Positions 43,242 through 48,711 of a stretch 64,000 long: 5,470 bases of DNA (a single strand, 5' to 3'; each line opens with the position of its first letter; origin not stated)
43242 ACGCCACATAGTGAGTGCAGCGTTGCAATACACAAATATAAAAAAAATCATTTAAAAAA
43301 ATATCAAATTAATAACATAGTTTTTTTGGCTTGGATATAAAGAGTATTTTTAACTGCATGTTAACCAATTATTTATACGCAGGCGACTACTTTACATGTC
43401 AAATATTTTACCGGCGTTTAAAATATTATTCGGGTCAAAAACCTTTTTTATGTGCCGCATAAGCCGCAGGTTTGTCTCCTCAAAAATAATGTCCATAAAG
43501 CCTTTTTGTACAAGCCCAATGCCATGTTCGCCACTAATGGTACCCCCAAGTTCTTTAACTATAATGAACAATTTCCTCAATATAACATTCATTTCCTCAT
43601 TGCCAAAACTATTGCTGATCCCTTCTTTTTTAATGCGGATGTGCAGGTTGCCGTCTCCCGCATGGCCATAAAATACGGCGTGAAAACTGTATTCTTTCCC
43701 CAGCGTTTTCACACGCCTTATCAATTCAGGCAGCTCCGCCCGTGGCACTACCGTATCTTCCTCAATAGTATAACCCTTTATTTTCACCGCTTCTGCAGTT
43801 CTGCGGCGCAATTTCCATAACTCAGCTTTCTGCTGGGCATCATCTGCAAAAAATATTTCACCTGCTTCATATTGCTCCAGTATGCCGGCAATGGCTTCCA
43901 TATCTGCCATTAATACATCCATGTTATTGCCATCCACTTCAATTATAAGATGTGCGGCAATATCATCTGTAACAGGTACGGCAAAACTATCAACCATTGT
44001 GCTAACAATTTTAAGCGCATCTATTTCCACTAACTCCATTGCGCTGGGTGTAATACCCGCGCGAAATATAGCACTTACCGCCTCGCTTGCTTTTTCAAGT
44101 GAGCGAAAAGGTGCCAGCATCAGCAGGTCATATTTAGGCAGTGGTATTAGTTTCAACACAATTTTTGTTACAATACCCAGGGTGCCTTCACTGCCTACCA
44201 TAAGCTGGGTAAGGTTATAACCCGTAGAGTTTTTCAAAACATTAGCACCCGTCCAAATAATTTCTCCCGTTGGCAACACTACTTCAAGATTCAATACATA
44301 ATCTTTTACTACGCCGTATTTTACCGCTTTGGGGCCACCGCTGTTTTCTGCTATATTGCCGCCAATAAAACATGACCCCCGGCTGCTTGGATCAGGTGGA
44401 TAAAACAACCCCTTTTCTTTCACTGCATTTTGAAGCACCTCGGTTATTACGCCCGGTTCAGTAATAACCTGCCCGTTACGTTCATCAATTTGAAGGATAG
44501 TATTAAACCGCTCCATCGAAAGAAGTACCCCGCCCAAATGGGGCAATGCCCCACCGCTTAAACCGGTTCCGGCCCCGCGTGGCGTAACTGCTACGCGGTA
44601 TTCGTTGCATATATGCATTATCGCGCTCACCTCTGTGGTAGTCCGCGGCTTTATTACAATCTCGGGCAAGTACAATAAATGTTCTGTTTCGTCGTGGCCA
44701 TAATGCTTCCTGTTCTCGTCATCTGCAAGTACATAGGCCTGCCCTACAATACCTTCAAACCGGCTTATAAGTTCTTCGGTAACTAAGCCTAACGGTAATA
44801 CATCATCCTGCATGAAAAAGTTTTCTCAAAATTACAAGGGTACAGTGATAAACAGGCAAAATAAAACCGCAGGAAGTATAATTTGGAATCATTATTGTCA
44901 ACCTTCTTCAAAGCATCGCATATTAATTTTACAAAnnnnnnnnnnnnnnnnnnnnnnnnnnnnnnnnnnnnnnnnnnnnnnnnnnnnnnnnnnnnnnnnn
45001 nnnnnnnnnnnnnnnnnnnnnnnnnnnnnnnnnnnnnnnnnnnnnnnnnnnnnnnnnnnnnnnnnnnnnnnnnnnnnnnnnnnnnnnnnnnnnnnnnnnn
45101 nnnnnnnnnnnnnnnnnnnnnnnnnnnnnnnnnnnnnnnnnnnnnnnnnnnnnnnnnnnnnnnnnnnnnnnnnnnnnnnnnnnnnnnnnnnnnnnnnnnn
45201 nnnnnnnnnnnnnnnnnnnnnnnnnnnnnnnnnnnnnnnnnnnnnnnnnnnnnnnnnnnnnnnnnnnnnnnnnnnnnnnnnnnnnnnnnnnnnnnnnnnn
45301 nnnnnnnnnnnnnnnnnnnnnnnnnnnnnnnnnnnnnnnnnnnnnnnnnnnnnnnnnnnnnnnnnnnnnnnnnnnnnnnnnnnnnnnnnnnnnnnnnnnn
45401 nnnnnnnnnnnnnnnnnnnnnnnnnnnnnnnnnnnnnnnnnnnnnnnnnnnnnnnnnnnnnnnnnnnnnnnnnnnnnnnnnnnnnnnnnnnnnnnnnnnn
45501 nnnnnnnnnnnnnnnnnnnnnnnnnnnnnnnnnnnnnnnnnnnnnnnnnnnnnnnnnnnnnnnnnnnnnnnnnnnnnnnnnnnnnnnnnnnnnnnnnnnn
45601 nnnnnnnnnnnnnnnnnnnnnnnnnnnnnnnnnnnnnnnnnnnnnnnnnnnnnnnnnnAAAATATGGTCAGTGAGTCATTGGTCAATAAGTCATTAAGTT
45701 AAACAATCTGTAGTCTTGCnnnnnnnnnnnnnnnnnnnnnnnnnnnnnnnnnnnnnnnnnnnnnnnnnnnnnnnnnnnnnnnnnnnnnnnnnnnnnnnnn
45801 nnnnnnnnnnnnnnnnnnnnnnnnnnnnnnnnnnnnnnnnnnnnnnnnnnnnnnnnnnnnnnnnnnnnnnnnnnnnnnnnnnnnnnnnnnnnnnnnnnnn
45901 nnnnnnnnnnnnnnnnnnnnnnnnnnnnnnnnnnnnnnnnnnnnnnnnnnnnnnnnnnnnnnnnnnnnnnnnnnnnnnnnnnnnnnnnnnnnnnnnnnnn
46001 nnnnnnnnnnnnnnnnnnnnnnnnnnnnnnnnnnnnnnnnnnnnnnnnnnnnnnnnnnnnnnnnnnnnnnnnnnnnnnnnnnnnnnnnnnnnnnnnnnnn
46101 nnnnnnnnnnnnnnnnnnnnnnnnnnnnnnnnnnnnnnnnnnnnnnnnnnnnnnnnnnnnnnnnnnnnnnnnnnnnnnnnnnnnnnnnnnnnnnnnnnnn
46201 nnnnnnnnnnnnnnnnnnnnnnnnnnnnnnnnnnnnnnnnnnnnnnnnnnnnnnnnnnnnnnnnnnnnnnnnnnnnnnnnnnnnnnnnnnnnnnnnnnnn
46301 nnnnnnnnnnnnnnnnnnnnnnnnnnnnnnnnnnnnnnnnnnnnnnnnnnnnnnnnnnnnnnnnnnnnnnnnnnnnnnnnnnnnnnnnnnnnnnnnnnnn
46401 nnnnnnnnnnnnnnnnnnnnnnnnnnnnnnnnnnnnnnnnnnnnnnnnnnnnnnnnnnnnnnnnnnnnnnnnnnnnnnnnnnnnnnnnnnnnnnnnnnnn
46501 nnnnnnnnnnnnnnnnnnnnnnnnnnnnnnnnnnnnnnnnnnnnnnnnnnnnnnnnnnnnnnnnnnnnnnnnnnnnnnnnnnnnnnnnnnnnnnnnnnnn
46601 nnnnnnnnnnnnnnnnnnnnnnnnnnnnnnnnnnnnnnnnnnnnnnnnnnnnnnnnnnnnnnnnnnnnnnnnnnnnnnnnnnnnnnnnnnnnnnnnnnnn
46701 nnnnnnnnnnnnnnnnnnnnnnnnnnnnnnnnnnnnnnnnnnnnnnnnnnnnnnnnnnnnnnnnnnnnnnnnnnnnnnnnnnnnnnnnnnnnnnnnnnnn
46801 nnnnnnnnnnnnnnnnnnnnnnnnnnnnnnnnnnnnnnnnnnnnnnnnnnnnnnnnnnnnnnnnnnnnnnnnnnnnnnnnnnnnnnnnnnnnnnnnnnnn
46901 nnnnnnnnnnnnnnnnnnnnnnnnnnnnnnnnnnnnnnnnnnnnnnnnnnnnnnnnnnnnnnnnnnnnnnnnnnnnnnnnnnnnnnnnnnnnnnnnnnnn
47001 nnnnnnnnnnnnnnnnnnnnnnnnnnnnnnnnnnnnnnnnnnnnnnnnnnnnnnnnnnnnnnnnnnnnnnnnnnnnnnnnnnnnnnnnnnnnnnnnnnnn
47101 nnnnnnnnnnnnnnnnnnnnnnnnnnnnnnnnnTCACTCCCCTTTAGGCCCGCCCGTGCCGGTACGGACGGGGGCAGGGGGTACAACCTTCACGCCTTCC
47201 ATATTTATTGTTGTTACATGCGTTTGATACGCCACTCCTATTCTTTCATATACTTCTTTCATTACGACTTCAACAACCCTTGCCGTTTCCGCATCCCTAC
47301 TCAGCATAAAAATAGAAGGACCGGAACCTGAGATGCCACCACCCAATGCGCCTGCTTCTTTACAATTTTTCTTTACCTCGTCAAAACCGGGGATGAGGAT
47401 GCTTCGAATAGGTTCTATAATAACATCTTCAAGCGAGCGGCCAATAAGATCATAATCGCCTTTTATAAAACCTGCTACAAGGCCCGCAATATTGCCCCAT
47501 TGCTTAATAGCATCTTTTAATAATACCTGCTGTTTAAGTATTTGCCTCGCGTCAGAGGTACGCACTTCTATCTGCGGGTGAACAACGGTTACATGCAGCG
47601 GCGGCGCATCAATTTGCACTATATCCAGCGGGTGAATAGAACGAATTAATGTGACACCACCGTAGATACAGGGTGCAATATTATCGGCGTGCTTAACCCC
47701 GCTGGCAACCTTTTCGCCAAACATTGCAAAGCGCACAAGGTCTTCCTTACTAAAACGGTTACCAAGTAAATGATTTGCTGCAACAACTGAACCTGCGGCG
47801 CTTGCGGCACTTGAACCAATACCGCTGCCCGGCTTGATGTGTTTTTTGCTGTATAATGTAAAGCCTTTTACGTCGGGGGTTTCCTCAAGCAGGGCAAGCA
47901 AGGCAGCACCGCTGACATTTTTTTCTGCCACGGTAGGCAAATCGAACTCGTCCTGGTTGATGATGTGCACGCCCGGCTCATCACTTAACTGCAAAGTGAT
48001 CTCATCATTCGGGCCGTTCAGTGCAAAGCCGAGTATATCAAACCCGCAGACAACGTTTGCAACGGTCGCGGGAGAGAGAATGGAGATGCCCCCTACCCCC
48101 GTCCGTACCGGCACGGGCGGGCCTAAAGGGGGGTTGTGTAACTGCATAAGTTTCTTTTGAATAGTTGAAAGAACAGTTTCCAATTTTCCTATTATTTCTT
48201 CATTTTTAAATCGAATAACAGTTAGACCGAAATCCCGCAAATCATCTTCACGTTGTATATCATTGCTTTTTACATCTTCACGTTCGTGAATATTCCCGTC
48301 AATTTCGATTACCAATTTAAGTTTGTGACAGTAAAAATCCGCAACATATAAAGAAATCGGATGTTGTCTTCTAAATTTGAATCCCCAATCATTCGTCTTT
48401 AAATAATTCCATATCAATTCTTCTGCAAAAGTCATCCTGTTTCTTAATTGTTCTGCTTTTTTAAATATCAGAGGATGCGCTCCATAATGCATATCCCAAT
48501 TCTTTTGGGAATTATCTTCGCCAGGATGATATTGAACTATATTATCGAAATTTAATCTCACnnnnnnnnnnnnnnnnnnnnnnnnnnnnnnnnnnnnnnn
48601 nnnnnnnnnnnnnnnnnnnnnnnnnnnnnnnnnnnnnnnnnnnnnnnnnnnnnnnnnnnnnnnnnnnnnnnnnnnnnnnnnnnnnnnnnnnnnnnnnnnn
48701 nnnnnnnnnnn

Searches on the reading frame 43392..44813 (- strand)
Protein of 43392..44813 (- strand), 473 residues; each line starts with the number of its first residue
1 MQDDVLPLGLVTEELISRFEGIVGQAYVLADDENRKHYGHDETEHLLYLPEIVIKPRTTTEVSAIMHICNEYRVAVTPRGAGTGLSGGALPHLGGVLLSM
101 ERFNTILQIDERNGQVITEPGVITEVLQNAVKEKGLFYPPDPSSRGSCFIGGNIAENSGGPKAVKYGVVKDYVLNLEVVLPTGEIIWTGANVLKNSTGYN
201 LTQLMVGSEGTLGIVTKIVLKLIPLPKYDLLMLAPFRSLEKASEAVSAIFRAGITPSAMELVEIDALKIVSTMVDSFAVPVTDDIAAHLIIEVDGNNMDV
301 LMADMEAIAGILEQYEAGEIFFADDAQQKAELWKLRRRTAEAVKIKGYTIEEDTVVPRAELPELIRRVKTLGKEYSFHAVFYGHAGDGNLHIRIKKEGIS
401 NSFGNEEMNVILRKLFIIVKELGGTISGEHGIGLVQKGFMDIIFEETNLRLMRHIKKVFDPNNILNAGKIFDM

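Call 8: search_protein_families(library=ncbifam, proteins=[window:43392-44813:-], max_evalue=1e-10)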
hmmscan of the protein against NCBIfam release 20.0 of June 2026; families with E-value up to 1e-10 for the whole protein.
window:43392-44813:- (473 aa): 4 families
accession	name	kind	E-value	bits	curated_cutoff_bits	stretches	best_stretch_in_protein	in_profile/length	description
TIGR00387.1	glcD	equivalog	1.4e-127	426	567.9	1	53-469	1-413/413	glycolate oxidase subunit GlcD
NF008408.0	PRK11230.1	equivalog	9.4e-90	301.4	897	1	14-469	20-470/499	glycolate oxidase subunit GlcD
NF049975.1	2HglutDHaseYdiJ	equivalog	3.6e-50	170.7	1350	2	192-470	247-539/1018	D-2-hydroxyglutarate dehydrogenase YdiJ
NF008439.0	PRK11282.1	equivalog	4.1e-24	85.1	284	1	73-237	22-185/358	glycolate oxidase subunit GlcE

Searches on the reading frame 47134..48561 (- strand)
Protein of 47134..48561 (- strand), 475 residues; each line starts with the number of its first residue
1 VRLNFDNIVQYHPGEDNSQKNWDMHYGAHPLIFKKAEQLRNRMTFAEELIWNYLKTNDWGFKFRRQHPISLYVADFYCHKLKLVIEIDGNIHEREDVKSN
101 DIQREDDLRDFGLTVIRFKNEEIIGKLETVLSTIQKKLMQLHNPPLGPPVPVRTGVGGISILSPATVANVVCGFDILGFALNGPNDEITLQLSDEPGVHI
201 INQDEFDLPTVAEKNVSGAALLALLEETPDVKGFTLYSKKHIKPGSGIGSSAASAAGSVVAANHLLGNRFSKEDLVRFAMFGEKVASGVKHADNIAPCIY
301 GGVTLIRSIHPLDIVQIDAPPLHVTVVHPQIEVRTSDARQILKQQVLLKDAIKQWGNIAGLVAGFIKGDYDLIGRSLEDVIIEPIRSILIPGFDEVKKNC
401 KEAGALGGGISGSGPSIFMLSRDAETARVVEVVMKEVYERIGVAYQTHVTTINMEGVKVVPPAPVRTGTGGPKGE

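Call 8: search_protein_families(library=ncbifam, proteins=[window:47134-48561:-], max_evalue=1e-10)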
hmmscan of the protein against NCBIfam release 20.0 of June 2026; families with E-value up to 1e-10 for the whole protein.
window:47134-48561:- (475 aa): 5 families
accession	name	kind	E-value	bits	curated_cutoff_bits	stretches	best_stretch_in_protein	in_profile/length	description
NF002288.1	PRK01212.1-4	equivalog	3.9e-112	374.2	194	1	161-458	2-302/303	homoserine kinase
TIGR00191.1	thrB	equivalog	7.1e-60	202.4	168.25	1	160-460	2-302/304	homoserine kinase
NF007294.0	PRK09767.1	equivalog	7.7e-19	67.9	218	1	34-140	7-112/117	DUF559 domain-containing protein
NF002870.0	PRK03188.1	equivalog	3.6e-16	58.7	286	1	186-461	47-306/310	4-(cytidine 5'-diphospho)-2-C-methyl-D-erythritol kinase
TIGR00549.1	mevalon_kin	equivalog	4.2e-11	42.8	163.05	1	219-414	67-268/276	mevalonate kinase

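Call 61: search_protein_families(library=pfam, proteins=[window:47134-48561:-], max_evalue=0.001)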
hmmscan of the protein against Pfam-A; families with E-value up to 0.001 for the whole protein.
window:47134-48561:- (475 aa): 4 families
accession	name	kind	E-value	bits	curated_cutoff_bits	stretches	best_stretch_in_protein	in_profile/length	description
PF04480.18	DUF559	-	1.9e-29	102.1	20.6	1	34-138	5-108/109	Protein of unknown function (DUF559)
PF00288.32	GHMP_kinases_N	-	3.4e-17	62.9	22.3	1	219-302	5-87/87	GHMP kinases N terminal domain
PF08544.19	GHMP_kinases_C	-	8e-13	49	21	1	362-439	2-84/85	GHMP kinases C terminal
PF18741.7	MTES_1575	-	7.3e-05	23.2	38.2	1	57-138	10-96/96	REase_MTES_1575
